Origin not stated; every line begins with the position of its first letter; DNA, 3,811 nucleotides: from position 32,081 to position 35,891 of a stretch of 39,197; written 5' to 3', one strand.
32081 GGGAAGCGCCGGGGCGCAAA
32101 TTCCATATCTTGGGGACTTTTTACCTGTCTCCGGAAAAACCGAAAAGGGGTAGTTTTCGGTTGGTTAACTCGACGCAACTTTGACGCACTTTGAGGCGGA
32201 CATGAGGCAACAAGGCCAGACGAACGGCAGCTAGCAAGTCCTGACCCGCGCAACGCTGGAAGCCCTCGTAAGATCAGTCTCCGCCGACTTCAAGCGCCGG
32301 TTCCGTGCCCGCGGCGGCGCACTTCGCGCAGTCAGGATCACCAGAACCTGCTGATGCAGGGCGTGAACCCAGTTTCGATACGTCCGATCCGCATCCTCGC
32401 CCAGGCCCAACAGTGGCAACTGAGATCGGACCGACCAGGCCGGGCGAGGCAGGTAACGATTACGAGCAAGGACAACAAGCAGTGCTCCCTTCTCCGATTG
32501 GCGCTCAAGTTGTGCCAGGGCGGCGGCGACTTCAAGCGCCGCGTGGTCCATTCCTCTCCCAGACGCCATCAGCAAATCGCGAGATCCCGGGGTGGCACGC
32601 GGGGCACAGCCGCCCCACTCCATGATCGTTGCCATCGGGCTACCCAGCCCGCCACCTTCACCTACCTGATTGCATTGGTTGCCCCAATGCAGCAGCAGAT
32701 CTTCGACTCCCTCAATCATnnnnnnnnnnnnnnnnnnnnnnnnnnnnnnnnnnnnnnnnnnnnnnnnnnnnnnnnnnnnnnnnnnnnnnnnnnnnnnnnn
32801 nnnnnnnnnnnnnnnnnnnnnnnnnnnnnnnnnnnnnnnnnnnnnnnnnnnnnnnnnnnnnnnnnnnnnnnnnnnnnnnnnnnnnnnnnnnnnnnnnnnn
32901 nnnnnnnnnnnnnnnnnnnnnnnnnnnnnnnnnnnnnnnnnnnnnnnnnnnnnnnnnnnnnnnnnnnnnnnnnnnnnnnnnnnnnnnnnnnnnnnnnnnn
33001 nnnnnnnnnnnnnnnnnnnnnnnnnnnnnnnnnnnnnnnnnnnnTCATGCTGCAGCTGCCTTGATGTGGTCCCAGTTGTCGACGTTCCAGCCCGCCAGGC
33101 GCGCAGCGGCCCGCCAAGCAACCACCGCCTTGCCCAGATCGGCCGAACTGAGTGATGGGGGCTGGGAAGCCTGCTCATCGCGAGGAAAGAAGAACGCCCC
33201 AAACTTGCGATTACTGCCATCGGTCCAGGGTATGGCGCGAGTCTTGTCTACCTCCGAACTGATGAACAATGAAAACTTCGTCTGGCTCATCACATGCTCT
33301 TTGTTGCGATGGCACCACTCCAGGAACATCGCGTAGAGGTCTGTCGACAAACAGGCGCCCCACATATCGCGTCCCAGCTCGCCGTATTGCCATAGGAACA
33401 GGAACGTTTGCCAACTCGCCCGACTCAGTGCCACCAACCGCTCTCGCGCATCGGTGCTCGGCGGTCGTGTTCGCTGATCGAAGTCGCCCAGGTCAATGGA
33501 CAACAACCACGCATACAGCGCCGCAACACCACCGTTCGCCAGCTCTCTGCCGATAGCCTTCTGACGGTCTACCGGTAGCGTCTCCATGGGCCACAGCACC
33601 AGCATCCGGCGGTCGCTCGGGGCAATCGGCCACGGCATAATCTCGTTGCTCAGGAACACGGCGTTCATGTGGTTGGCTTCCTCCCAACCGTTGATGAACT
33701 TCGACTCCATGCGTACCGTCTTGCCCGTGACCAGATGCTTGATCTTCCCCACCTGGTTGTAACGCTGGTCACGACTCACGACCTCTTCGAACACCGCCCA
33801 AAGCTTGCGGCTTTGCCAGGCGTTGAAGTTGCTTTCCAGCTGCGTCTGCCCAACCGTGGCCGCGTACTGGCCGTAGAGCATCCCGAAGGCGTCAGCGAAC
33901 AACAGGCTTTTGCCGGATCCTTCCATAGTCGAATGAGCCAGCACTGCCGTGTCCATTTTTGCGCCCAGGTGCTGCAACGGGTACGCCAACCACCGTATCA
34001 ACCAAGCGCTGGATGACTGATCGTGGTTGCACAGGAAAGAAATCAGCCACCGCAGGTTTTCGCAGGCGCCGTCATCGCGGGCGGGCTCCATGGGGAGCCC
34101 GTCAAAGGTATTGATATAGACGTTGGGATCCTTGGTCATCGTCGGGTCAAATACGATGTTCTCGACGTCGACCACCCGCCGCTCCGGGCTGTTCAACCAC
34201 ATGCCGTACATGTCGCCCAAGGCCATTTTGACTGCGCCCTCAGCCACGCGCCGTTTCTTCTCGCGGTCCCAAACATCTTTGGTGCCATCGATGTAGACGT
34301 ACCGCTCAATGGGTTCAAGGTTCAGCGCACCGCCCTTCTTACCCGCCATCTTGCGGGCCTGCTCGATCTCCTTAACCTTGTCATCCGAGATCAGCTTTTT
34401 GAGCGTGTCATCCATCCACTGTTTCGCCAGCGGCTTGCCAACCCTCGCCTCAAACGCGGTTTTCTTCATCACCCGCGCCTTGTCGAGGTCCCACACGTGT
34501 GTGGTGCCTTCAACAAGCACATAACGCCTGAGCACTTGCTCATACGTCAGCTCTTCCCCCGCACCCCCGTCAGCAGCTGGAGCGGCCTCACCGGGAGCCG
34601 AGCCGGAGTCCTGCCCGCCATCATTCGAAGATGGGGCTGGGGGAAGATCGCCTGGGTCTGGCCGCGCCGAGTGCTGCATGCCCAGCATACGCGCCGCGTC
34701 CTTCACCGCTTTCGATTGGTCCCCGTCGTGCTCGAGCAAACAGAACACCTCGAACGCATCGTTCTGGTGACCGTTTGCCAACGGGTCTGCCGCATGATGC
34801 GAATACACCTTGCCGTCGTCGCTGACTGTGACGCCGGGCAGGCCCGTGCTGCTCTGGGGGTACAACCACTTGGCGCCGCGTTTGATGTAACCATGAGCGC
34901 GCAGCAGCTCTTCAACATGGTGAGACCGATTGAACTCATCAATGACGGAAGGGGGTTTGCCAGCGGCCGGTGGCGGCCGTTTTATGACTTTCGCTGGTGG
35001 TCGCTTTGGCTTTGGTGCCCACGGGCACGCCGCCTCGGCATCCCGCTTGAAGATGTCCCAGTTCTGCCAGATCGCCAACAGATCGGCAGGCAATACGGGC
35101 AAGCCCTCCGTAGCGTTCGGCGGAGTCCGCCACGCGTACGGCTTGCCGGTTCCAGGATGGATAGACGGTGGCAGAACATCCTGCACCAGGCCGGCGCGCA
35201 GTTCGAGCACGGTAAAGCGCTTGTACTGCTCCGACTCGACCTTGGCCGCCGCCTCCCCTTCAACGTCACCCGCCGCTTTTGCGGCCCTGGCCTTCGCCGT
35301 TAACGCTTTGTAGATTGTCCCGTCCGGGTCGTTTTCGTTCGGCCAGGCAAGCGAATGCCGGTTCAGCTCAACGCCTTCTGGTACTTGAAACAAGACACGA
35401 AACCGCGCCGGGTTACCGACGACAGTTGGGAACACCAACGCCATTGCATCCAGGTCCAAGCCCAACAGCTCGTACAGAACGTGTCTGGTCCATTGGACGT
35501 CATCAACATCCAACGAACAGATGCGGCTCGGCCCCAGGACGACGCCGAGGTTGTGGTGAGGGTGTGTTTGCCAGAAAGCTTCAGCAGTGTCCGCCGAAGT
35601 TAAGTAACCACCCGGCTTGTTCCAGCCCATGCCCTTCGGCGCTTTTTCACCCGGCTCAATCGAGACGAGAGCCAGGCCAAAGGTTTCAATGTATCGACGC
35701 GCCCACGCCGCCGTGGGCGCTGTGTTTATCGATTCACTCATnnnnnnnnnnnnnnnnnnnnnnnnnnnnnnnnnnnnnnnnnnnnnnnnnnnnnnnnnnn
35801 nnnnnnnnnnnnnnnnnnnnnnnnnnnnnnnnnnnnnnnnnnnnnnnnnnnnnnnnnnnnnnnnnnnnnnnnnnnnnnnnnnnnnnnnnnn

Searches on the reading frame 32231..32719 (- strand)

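Call 85: search_protein_families(library=phrogs, proteins=[window:32231-32719:-], max_evalue=0.00001)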
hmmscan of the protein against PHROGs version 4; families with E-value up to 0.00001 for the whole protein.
window:32231-32719:- (162 aa): 1 family
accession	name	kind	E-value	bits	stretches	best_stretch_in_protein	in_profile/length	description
phrog_4300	-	unknown function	6e-44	151.2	1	1-154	1-157/168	-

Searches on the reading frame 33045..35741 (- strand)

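Call 85: search_protein_families(library=phrogs, proteins=[window:33045-35741:-], max_evalue=0.00001)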
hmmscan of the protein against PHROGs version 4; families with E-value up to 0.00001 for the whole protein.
window:33045-35741:- (898 aa): 5 families
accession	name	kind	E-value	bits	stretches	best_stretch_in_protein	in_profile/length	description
phrog_1156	-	DNA, RNA and nucleotide metabolism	4.9e-123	413.4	1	5-866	8-839/855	DNA primase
phrog_2249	-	DNA, RNA and nucleotide metabolism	2.3e-93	315.3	1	385-862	335-794/802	DNA primase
phrog_4762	-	unknown function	5.5e-78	263.8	2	385-749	277-657/822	-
phrog_1829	-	DNA, RNA and nucleotide metabolism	7.5e-13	48.5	1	556-833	464-739/772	DNA primase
phrog_24712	-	unknown function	7.6e-10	38.3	1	535-781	406-655/801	-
